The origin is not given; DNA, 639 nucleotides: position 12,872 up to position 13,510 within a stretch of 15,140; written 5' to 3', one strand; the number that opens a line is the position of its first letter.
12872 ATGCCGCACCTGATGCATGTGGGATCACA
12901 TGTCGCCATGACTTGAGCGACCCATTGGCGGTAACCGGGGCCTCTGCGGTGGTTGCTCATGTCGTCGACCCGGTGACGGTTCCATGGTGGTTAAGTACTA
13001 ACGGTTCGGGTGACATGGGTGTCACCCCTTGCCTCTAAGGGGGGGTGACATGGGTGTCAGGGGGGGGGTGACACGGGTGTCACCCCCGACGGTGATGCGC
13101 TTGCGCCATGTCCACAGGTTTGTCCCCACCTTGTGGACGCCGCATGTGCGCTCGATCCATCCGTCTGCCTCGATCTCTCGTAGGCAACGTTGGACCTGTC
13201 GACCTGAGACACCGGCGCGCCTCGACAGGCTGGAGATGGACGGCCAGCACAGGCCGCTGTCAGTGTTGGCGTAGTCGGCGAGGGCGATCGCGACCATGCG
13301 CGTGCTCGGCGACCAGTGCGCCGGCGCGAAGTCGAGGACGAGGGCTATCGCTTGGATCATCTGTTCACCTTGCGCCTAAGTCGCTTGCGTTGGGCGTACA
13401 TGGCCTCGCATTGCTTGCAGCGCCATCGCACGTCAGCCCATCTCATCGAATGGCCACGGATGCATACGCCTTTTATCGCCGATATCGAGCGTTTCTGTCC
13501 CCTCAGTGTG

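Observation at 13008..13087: Three GC-clamped dyads GTGACA-YGGG-TGTCAC just upstream of the terminase: candidate cos/pac recognition sites, origin, or tandem RNA hairpins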

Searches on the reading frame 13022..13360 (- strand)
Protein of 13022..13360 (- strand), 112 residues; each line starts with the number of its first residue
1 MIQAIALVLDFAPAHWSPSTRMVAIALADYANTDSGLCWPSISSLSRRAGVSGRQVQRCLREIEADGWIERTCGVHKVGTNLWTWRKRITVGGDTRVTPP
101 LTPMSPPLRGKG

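Call 9: search_protein_families(library=pfam, proteins=[window:13022-13360:-], max_evalue=0.01)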
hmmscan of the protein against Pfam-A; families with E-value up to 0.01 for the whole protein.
window:13022-13360:- (112 aa): 3 families
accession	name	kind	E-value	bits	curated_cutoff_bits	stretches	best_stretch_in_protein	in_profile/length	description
PF13730.12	HTH_36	-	6.8e-11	42.2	25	1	17-69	4-55/55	Helix-turn-helix domain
PF25213.1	HVO_A0261_N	-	0.0054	17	35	1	43-75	28-60/86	HVO_A0261 N-terminal domain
PF12802.13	MarR_2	-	0.0076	16.8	27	0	42-72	23-53/61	MarR family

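Call 10: search_protein_families(library=phrogs, proteins=[window:13022-13360:-], max_evalue=0.001)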
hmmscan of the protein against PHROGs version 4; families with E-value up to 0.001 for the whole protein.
window:13022-13360:- (112 aa): 13 families
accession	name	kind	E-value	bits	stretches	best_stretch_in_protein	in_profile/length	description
phrog_1032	-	DNA, RNA and nucleotide metabolism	1.2e-12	49.4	1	4-72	5-70/281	replication initiation protein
phrog_270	-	DNA, RNA and nucleotide metabolism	3.2e-12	47.5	1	16-88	45-116/383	replication initiation protein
phrog_391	-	DNA, RNA and nucleotide metabolism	5.2e-12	47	1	15-73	14-71/298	replication initiation O-like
phrog_11896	-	DNA, RNA and nucleotide metabolism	3.3e-10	41.3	1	20-72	22-73/225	primosomal protein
phrog_8540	-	DNA, RNA and nucleotide metabolism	6.1e-08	34.1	1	17-72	16-70/196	replication initiation O-like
phrog_345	-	DNA, RNA and nucleotide metabolism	1.1e-06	29.6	1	11-82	40-109/297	replication initiation O-like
phrog_678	-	DNA, RNA and nucleotide metabolism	5.9e-06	27.1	1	7-78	57-124/346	replication initiation O-like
phrog_8102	-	DNA, RNA and nucleotide metabolism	2.7e-05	24.4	1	28-76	47-95/337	replication initiation protein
phrog_428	-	DNA, RNA and nucleotide metabolism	4.2e-05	23.9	1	31-72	119-160/455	replication initiation protein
phrog_4617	-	DNA, RNA and nucleotide metabolism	0.0001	23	1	17-72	16-70/223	replication initiation protein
phrog_6643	-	DNA, RNA and nucleotide metabolism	0.0001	22.9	1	17-73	16-71/313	replication initiation protein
phrog_186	-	DNA, RNA and nucleotide metabolism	0.00035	21.3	1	21-88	44-110/308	DnaD-like helicase loader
phrog_15967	-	unknown function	0.00097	19.8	0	31-70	119-158/257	-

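Call 17: find_related_loci(query=window:13022-13360:-, collection=viral_contigs, flank=3000)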
Query window:13022-13360:- (112 aa) in viral_contigs; peptide patterns used: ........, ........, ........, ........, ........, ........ (x = any residue, [..] = any of these).
38 stretches matched a pattern; 20 encode a relative of the query (tblastn E <= 1e-3); 20 distinct loci.
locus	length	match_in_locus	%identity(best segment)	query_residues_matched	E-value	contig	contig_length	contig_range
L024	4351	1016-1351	98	1-112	3e-73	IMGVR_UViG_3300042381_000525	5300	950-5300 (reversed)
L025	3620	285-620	98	1-112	9e-73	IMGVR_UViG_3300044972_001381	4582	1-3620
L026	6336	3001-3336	98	1-112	7e-73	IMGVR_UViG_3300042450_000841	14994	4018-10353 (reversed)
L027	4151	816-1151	98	1-112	7e-73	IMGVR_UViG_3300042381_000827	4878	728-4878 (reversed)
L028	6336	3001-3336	98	1-112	1e-72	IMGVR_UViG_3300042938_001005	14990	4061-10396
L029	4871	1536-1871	97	1-112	2e-72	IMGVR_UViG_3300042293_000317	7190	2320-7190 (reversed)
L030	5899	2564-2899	98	1-112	2e-72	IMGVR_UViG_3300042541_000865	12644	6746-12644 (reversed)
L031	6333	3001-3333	93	1-112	3e-67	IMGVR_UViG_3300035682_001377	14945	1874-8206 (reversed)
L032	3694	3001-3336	88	1-112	3e-65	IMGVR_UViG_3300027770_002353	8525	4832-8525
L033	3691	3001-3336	87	1-112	8e-65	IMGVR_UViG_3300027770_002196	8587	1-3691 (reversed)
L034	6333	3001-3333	82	1-112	1e-58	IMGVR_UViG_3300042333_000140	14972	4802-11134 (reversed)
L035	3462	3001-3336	85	1-112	9e-56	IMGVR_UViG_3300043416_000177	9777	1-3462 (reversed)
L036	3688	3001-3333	76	1-112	5e-55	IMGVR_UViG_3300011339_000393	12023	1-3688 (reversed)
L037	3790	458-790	84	1-112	9e-54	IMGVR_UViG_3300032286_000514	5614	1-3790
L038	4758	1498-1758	54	1-85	7e-24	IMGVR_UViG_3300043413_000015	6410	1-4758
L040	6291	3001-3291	33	25-110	3e-6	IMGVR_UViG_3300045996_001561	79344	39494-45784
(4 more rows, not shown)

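Call 23: search_protein_families(library=pfam, proteins=[L040:2827-3732:+, L040:4147-6282:+, L040:1602-2756:+, L040:695-1594:+, L038:1902-3650:+], max_evalue=0.01)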
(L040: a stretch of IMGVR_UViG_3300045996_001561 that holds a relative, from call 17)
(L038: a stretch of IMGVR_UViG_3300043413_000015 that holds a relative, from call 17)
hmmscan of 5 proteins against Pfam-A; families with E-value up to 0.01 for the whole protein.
L040:2827-3732:+ (301 aa): 4 families
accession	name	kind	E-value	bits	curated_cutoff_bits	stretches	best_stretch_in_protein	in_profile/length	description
PF13730.12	HTH_36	-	1.7e-10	41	25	1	56-102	9-55/55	Helix-turn-helix domain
PF13551.12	HTH_29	-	0.00014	22.4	28.1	1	74-113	14-53/64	Winged helix-turn helix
PF01047.28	MarR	-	0.0078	16.5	24.6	0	74-108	19-53/59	MarR family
PF01978.25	TrmB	-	0.008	16.5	25.6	0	75-119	25-67/68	Sugar-specific transcriptional regulator TrmB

L040:4147-6282:+ (711 aa): 5 families
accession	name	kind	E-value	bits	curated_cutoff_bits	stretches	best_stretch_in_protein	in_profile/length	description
PF03796.21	DnaB_C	-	1.2e-09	38.3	27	1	409-670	1-254/255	DnaB-like helicase C terminal domain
PF13155.12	Toprim_2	-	4.9e-07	30.5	22.1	1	258-365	1-88/88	Toprim-like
PF13662.12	Toprim_4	-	3.3e-06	27.7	25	0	314-343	44-73/85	Toprim domain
PF01751.28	Toprim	-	1.5e-05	25.5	23.1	1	257-345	2-81/96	Toprim domain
PF13481.12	AAA_25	-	0.00092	19.3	27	1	426-593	33-193/195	AAA domain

L040:1602-2756:+ (384 aa): 1 family
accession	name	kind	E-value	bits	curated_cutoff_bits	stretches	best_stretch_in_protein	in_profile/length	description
PF02195.25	ParB_N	-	1.3e-09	38.4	26.3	1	99-162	31-94/95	ParB N-terminal domain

L040:695-1594:+ (299 aa): 0 families

L038:1902-3650:+ (582 aa): 2 families
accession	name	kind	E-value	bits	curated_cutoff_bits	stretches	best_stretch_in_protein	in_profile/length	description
PF03354.21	TerL_ATPase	-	0.0043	17.2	23.7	0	166-329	1-167/178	Terminase large subunit, ATPase domain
PF11290.13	DUF3090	-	0.009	16.3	27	0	9-39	138-168/170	Protein of unknown function (DUF3090)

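Call 26: search_dna_similar(query=window:13022-13360:-, collection=phages, mode=protein, max_rows=40, max_evalue=0.001)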
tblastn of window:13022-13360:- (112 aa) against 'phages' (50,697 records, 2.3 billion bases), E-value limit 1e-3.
Records with a match: 106; places in all: 106; records where one place covers at least 80% of the query: 42.
Best place of each record, by identity: <60% 106.
By first word of the organism name: Vibrio 41; Klebsiella 14; Escherichia 14; Pseudomonas 11; Arthrobacter 7; Shigella 5; Yersinia 3; Bacteriophage 2; Enterobacteria 2; EBPR 1; and 6 more.
By host as written in the record: - 49; Klebsiella pneumoniae 12; Escherichia coli 8; Arthrobacter globiformis B-2979 5; Pseudomonas aeruginosa 4; Escherichia coli ECOR13 3; Arthrobacter globiformis NRRL B-2979 SEA 2; Pseudomonas aeruginosa WH-SGI-V-07173 2; and 20 more.
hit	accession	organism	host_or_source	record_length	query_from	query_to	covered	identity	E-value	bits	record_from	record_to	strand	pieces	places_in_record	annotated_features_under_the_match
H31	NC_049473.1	Arthrobacter phage Kuleana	Arthrobacter globiformis B-2979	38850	2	81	71%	39.0%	3e-4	44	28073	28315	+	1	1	46: replication initiation protein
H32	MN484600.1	Arthrobacter phage Kuleana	Arthrobacter globiformis B-2979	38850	2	81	71%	39.0%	3e-4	44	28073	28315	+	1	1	46: helix-turn-helix DNA binding domain protein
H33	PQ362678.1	Arthrobacter phage Juno112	Arthrobacter globiformis B-2979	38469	2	71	63%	41.4%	7e-5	46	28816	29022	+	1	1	45: helix-turn-helix DNA binding domain protein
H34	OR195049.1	Arthrobacter phage RedFox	Arthrobacter globiformis B-2979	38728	2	71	63%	41.4%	7e-5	45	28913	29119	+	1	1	46: helix-turn-helix DNA binding domain protein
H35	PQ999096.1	Arthrobacter phage PhluffyCoco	Arthrobacter globiformis B-2979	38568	2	71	63%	41.4%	7e-5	45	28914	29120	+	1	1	46: helix-turn-helix DNA binding domain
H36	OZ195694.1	Vibrio phage D67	Seawater and oysters mix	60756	17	106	80%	31.5%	3e-5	47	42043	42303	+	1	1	replication initiation O-like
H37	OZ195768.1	Vibrio phage D62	Seawater and oysters mix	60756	17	106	80%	31.5%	3e-5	47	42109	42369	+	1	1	replication initiation O-like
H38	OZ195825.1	Vibrio phage D75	Seawater and oysters mix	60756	17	106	80%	31.5%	3e-5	47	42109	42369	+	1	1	replication initiation O-like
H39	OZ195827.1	Vibrio phage D72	Seawater and oysters mix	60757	17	106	80%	31.5%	3e-5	47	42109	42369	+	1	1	replication initiation O-like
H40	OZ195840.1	Vibrio phage D299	Seawater and oysters mix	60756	17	106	80%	31.5%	3e-5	47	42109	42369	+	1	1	replication initiation O-like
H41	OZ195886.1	Vibrio phage D121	Seawater and oysters mix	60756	17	106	80%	31.5%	3e-5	47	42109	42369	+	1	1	replication initiation O-like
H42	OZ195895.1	Vibrio phage D458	Seawater and oysters mix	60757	17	106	80%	31.5%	3e-5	47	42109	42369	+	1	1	replication initiation O-like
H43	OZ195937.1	Vibrio phage D84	Seawater and oysters mix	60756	17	106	80%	31.5%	3e-5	47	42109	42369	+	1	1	replication initiation O-like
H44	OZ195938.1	Vibrio phage D89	Seawater and oysters mix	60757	17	106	80%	31.5%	3e-5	47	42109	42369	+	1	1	replication initiation O-like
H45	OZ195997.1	Vibrio phage D335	Seawater and oysters mix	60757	17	106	80%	31.5%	3e-5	47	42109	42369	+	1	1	replication initiation O-like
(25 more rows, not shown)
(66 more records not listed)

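Call 31: get_annotated_region(hit=H31, flank=2500)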
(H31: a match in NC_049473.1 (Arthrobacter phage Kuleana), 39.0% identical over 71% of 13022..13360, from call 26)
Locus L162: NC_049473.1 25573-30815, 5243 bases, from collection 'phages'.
description: Arthrobacter phage Kuleana, complete genome.
organism: Arthrobacter phage Kuleana (NCBI taxid 2653270)
taxonomy: Viruses; Duplodnaviria; Heunggongvirae; Uroviricota; Caudoviricetes; Kuleanavirus; Kuleanavirus kuleana
host: Arthrobacter globiformis B-2979; source: soil; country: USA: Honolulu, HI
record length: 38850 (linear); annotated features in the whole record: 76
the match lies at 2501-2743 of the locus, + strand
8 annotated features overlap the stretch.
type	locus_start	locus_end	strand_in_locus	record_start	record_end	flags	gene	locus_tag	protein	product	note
CDS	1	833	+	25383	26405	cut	42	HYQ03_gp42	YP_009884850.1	RecE-like recombination exonuclease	RecE-like exonuclease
CDS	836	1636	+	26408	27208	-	43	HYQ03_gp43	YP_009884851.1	RecT-like ssDNA annealing protein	RecT-like ssDNA binding protein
CDS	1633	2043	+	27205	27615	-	44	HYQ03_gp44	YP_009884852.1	DNA binding protein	helix-turn-helix DNA binding domain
CDS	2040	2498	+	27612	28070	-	45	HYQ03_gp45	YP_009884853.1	RusA-like Holliday junction resolvase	RusA-like resolvase (endonuclease)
CDS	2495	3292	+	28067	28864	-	46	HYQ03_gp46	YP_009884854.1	replication initiation protein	helix-turn-helix DNA binding domain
CDS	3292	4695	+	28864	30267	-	47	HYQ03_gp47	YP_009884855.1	DNA methyltransferase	DNA methylase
CDS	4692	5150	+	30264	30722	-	48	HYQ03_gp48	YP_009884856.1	hypothetical protein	Hypothetical protein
CDS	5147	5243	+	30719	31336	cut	49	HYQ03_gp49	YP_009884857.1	hypothetical protein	Hypothetical protein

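Call 43: search_solved_structures(query=window:13022-13360:-, max_evalue=1)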
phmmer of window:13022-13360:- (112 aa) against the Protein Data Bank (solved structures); distinct sequences matched with E-value up to 1: 2.
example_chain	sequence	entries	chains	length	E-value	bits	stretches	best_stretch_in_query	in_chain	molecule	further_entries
9ltz_A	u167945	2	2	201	0.4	14.1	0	45-89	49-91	Ubiquitin-conjugating enzyme E2 E2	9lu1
7r81_a2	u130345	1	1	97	0.81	13.1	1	41-78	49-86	40S ribosomal protein S25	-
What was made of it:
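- Tried and rejected: PDB sequence search with the WH protein: nothing meaningful (call 43).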

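Call 44: find_homologous_proteins(query=window:13022-13360:-, max_evalue=0.001)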
Query window:13022-13360:- (112 aa): 70 proteins with E <= 0.001 among 76 candidates.
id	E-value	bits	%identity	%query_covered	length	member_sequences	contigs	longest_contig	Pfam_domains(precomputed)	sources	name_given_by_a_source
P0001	8.6e-70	250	98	100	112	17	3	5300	PF13730.13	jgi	jgi:hypothetical protein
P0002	2.5e-66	239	94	100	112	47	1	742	PF13730.13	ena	-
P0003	3.0e-60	219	86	100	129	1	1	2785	PF13730.13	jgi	-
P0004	7.6e-60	218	85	100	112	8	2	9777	PF13730.13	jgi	jgi:hypothetical protein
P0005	9.2e-60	218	88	100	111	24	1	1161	PF13730.13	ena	-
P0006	5.5e-57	209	84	100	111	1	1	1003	PF13730.13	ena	-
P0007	2.6e-56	207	83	100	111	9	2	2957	PF13730.13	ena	-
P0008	9.5e-56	205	84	100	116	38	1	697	PF13730.13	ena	-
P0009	2.0e-55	204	84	100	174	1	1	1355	PF13730.13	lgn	-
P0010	3.9e-55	203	82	100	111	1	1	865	PF13730.13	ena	-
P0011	1.9e-54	201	82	100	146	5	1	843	PF13730.13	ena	-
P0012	5.8e-54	199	82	100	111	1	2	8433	PF13730.13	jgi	jgi:Helix-turn-helix domain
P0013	1.3e-52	195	79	100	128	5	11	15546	PF13730.13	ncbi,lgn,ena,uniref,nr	ncbi:Helix-turn-helix domain containing protein [uncultured Caudovirales phage]|uniref:Helix-turn-he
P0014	1.3e-52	195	81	100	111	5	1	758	PF13730.13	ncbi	-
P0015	1.5e-52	195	79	100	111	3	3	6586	PF13730.13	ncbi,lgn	-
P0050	1.6e-39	153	66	96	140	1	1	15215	PF13730.13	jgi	jgi:predicted Rossmann fold nucleotide-binding protein DprA/Smf involved in DNA uptake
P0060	1.9e-32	130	63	100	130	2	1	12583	PF13730.13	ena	-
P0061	1.0e-30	124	61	88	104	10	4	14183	PF13730.13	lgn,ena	-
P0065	8.9e-20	89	56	76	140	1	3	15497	PF13412.13,PF13730.13,PF13551.13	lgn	-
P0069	3.8e-15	74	49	75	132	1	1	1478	-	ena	-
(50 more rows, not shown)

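Call 46: find_encoding_contigs(protein=P0065, flank=3000, max_places=2)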
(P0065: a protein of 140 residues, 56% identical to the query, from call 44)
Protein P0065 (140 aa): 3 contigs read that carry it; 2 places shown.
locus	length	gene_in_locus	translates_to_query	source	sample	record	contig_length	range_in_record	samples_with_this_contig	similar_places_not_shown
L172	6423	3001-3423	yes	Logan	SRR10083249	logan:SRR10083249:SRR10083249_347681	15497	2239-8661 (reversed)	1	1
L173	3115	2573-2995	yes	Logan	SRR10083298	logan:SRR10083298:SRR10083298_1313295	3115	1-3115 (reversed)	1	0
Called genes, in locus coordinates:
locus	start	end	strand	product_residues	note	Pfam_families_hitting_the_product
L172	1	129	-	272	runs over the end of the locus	PF00589:Phage_integrase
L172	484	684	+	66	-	PF12728:HTH_17 (weak), PF00376:MerR, PF13411:MerR_1 (weak)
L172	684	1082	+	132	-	-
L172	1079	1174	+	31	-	-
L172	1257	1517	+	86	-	-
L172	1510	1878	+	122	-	-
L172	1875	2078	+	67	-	-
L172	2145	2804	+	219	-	-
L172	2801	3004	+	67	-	-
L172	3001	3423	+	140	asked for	PF13730:HTH_36, PF13551:HTH_29 (faint), PF13412:HTH_24 (weak)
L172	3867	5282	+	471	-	-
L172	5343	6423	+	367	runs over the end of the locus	PF04860:Phage_portal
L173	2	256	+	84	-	?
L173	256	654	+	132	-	-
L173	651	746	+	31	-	-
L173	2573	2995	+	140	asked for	PF13730:HTH_36, PF13551:HTH_29 (faint), PF13412:HTH_24 (weak)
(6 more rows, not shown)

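Call 47: find_encoding_contigs(protein=P0069, flank=3000, max_places=1)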
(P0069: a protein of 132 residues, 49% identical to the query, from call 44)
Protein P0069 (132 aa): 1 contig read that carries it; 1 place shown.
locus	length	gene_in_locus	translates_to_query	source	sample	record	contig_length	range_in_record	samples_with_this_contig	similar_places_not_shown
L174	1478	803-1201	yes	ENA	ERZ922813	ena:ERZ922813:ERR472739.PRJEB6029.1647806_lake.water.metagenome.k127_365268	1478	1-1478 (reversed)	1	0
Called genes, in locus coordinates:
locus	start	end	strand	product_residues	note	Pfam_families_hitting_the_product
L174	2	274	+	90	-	?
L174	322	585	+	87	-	-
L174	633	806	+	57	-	-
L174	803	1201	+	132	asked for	-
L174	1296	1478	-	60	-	?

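Call 48: find_encoding_contigs(protein=P0060, flank=3000, max_places=1)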
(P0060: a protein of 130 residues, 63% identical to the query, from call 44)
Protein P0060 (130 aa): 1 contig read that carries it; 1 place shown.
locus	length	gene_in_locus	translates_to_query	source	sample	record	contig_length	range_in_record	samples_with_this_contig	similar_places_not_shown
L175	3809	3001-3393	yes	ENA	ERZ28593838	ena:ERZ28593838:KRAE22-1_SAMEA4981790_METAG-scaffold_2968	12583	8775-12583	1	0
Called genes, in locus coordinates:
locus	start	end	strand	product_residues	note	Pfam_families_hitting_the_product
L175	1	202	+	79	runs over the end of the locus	-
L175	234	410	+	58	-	-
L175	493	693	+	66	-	-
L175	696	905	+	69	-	PF12728:HTH_17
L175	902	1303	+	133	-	PF18896:SLT_3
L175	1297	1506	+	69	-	-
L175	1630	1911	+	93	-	-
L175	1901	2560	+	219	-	-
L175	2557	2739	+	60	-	-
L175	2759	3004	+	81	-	-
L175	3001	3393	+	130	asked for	PF13730:HTH_36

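Call 49: find_encoding_contigs(protein=P0050, flank=3000, max_places=1)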
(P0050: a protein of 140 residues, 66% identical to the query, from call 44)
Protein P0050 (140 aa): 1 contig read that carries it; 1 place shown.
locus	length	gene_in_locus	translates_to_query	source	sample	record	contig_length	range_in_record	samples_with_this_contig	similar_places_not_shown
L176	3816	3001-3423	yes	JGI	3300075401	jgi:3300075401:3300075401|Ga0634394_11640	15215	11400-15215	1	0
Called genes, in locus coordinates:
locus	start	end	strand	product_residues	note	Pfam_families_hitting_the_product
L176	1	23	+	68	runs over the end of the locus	-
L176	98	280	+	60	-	-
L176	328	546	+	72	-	PF12728:HTH_17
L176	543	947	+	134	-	PF18896:SLT_3, PF01464:SLT (weak)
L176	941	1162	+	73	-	-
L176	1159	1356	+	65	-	-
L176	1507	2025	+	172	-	-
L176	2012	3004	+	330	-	-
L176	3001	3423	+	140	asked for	PF13730:HTH_36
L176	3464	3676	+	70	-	-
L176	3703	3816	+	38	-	?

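Call 57: find_encoding_contigs(protein=P0061, flank=10000, max_places=1)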
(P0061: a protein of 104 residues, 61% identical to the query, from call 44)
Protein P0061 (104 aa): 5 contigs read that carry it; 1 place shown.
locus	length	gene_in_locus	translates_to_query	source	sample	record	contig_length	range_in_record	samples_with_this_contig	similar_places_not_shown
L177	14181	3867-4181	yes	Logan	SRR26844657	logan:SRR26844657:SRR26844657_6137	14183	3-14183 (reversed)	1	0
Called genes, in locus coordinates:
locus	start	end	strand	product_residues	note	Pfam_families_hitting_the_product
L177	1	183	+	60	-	?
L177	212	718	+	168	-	-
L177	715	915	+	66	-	-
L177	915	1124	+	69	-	-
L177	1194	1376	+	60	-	-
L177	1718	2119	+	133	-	PF18896:SLT_3, PF01464:SLT (weak)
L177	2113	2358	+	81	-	-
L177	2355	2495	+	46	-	-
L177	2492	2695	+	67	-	-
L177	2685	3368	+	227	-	-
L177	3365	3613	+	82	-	-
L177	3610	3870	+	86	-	-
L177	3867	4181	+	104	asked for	PF13730:HTH_36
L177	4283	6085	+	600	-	PF03237:Terminase_6N (faint)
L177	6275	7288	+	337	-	PF04860:Phage_portal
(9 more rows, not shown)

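Call 61: predict_structure(alignment_id=A1)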
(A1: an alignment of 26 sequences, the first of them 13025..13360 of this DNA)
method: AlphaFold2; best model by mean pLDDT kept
length: 112 residues; sequences in the alignment: 26
mean_pLDDT: 72.3   pTM: 0.64
mean pLDDT of the five models: 72.3, 70.0, 66.5, 65.1, 64.9
residues with pLDDT >= 90: 25; 70-90: 46; 50-70: 17; < 50: 24
segments of 3 or more residues with pLDDT < 50: 90-112
pLDDT, mean of each block of 10 residues (from residue 1): 76 90 89 71 88 92 88 60 69 37 42 43
secondary structure, 60 per line:
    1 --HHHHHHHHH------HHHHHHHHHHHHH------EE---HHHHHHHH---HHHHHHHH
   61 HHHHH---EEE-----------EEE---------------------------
elements in order: H3-11 H18-30 H42-49 H53-65 E69-71 E83-85
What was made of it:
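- The encoded tail is predicted to be disordered (call 61).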
